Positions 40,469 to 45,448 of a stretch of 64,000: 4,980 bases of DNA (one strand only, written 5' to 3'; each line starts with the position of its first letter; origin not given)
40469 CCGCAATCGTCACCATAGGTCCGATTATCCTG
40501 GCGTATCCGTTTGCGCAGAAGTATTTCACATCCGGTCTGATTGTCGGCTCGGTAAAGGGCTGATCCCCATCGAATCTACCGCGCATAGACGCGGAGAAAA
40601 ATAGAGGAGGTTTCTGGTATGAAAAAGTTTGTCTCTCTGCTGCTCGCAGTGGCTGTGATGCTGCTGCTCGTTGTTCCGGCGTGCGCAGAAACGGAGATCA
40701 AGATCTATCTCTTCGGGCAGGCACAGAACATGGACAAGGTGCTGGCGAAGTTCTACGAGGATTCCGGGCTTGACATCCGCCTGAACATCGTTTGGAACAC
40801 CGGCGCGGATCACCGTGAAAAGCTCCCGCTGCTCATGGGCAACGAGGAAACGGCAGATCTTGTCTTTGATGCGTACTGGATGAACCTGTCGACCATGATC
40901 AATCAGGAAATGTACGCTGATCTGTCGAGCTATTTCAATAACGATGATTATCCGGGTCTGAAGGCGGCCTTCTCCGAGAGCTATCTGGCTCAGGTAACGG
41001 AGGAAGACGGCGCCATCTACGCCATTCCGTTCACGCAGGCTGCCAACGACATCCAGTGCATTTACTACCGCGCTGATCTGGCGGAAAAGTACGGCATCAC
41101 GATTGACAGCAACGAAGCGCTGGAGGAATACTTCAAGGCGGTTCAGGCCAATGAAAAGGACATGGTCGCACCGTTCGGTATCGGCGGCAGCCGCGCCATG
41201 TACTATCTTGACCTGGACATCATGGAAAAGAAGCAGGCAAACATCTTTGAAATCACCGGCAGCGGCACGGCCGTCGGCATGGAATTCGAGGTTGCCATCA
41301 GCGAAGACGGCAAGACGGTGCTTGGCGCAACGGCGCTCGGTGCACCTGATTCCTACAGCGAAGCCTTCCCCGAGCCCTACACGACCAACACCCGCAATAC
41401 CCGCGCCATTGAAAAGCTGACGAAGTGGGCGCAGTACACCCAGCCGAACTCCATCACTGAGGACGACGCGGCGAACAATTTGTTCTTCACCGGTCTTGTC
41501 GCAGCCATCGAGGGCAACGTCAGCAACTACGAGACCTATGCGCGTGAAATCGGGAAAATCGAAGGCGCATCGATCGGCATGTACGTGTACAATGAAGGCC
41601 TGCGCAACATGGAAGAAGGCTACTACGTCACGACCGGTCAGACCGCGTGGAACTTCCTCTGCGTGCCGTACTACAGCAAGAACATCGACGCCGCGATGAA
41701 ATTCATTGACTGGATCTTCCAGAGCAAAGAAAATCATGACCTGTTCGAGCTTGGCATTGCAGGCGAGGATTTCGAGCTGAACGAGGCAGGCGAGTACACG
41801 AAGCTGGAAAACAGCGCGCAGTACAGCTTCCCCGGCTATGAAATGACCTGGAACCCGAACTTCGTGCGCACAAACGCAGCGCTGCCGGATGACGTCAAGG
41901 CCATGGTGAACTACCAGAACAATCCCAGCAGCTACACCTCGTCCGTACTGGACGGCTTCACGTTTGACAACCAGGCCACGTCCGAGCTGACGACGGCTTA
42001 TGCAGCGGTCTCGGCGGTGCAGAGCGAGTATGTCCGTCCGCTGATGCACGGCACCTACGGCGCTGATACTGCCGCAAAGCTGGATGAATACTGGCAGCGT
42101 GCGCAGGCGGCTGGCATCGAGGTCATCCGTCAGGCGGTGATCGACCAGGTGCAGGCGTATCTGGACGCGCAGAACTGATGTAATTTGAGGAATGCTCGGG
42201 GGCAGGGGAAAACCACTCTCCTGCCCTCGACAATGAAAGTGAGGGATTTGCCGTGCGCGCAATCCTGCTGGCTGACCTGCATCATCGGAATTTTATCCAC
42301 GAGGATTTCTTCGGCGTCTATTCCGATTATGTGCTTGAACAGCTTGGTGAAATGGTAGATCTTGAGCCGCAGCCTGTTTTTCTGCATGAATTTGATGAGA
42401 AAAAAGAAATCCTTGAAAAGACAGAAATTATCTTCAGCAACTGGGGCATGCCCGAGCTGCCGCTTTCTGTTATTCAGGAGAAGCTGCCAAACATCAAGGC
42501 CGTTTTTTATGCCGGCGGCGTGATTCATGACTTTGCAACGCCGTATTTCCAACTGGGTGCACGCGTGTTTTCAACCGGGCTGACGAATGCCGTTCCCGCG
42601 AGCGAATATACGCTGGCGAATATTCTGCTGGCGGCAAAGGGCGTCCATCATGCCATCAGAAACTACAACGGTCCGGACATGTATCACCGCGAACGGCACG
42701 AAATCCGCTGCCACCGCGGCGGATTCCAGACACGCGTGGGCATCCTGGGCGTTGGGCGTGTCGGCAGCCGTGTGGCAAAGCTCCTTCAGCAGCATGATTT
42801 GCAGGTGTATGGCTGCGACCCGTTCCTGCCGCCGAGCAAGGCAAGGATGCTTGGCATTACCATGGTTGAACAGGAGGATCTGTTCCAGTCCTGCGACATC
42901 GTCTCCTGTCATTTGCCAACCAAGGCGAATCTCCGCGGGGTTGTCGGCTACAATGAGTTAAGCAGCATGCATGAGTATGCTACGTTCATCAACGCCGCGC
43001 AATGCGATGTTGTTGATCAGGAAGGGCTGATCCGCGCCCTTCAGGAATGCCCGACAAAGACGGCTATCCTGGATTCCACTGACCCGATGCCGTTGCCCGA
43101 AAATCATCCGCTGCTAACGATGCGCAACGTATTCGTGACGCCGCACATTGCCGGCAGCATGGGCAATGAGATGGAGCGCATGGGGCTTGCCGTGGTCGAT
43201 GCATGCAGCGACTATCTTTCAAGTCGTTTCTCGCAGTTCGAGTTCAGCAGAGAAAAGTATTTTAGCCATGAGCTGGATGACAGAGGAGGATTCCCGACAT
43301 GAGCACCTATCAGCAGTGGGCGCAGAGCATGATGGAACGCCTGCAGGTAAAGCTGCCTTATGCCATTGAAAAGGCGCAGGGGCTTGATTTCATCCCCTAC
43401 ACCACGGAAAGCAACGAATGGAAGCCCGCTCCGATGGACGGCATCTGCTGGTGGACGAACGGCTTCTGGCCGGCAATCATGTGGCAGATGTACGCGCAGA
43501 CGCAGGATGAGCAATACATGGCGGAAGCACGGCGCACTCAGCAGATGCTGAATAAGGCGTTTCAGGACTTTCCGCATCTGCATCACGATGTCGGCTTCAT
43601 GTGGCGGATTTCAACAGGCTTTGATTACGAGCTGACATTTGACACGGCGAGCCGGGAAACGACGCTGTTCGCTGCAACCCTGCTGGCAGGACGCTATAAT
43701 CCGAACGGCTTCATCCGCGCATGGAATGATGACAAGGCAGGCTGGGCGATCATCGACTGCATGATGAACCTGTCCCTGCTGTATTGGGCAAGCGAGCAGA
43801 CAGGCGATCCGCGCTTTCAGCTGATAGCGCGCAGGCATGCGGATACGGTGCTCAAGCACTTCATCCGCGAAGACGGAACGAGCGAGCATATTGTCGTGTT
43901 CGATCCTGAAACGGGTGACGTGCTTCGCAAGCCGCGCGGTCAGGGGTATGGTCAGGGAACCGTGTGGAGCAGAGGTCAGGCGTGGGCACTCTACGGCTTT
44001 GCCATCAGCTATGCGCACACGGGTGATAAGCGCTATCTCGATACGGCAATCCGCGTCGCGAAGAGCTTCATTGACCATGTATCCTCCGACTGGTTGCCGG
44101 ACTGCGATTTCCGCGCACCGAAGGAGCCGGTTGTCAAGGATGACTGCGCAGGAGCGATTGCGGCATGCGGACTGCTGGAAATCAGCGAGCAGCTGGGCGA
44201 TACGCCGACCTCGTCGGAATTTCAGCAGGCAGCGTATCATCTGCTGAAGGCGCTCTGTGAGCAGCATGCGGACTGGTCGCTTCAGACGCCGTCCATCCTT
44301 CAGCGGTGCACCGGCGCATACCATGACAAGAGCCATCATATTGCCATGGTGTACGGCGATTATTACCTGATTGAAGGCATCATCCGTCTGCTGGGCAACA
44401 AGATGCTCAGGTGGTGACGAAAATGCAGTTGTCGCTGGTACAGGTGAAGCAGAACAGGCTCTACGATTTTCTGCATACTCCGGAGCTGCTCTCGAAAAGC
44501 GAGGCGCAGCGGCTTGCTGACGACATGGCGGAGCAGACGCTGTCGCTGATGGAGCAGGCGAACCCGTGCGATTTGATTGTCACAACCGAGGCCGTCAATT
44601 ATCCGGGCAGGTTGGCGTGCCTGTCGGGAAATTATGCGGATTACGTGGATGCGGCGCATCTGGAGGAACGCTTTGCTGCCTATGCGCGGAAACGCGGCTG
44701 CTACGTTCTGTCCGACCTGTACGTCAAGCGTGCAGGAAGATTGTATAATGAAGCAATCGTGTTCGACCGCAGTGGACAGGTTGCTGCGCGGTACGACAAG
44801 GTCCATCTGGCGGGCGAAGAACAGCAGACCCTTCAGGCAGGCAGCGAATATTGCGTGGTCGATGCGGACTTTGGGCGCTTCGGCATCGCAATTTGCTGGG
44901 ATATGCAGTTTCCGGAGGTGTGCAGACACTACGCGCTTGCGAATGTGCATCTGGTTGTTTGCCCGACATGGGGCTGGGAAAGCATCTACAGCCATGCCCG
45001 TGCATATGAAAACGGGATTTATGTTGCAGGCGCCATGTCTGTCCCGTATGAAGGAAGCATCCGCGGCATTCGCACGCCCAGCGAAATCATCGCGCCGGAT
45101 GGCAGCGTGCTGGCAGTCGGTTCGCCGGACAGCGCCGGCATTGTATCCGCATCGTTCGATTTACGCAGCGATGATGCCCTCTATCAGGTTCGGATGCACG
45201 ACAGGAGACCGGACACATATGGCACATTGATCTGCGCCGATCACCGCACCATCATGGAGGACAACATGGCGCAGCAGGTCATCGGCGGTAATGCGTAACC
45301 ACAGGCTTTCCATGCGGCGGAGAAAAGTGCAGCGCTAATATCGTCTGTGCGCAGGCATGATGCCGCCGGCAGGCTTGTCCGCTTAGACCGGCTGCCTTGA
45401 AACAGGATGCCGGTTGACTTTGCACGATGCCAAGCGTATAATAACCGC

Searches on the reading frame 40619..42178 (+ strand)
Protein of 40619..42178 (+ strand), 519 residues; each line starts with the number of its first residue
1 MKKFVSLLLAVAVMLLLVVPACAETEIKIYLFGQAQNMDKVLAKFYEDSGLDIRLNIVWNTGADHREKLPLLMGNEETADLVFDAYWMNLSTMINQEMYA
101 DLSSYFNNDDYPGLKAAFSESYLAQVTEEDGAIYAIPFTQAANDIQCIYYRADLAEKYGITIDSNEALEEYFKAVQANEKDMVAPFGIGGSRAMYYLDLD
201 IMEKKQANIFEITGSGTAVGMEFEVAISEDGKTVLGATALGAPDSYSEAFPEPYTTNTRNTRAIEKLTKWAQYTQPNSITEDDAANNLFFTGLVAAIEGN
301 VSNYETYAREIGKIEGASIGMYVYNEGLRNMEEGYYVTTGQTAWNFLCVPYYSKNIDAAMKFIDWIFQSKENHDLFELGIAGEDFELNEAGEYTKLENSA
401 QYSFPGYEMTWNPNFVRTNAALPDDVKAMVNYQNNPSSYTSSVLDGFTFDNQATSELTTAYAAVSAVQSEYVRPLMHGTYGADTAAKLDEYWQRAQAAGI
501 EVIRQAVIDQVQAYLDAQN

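Call 39: search_protein_families(library=pfam, proteins=[window:40619-42178:+], max_evalue=0.00001)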
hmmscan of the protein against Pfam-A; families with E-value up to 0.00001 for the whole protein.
window:40619-42178:+ (519 aa): 2 families
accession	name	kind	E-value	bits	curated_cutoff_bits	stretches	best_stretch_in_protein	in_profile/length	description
PF01547.30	SBP_bac_1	-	1.3e-10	42.2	26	1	38-369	10-303/307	Bacterial extracellular solute-binding protein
PF12010.13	DUF3502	-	1.3e-10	41.9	24.4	1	445-515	3-68/69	Domain of unknown function (DUF3502)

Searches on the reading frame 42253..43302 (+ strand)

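Call 39: search_protein_families(library=pfam, proteins=[window:42253-43302:+], max_evalue=0.00001)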
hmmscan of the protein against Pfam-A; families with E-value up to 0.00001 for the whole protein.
window:42253-43302:+ (349 aa): 1 family
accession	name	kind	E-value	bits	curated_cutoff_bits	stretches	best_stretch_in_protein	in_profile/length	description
PF02826.25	2-Hacid_dh_C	-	4.4e-39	134.1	25.1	1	124-300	4-178/178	D-isomer specific 2-hydroxyacid dehydrogenase, NAD binding domain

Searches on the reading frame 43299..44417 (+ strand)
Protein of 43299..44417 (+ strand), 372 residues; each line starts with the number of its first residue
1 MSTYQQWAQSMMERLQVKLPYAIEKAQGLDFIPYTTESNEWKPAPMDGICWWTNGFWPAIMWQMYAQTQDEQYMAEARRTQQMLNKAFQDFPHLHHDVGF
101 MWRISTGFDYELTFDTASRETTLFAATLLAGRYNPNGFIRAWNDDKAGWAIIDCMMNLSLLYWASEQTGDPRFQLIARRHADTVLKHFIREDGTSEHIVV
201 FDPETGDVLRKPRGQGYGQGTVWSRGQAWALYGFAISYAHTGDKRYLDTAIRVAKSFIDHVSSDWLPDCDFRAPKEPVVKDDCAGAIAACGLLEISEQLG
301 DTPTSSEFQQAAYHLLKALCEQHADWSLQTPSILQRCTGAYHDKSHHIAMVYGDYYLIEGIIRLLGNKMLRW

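Call 39: search_protein_families(library=pfam, proteins=[window:43299-44417:+], max_evalue=0.00001)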
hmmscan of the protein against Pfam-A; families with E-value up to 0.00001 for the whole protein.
window:43299-44417:+ (372 aa): 1 family
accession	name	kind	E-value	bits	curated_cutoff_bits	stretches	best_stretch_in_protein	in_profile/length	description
PF07470.19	Glyco_hydro_88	-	9.6e-10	38.4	26.6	1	35-236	21-212/352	Glycosyl Hydrolase Family 88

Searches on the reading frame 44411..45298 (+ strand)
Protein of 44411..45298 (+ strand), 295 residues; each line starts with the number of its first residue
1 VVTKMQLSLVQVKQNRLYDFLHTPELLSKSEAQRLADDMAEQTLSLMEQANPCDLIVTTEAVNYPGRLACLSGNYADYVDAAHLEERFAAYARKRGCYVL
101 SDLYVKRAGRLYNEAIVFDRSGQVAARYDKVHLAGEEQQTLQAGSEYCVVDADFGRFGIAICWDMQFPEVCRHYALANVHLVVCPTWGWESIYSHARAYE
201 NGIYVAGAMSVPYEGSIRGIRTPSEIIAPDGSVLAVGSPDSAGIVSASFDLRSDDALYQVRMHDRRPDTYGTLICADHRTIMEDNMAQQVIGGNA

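Call 39: search_protein_families(library=pfam, proteins=[window:44411-45298:+], max_evalue=0.00001)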
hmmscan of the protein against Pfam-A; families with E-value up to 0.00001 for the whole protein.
window:44411-45298:+ (295 aa): 1 family
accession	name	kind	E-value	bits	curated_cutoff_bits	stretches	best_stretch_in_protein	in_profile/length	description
PF00795.27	CN_hydrolase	-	3.5e-29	102.4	23.2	1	41-251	19-248/256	Carbon-nitrogen hydrolase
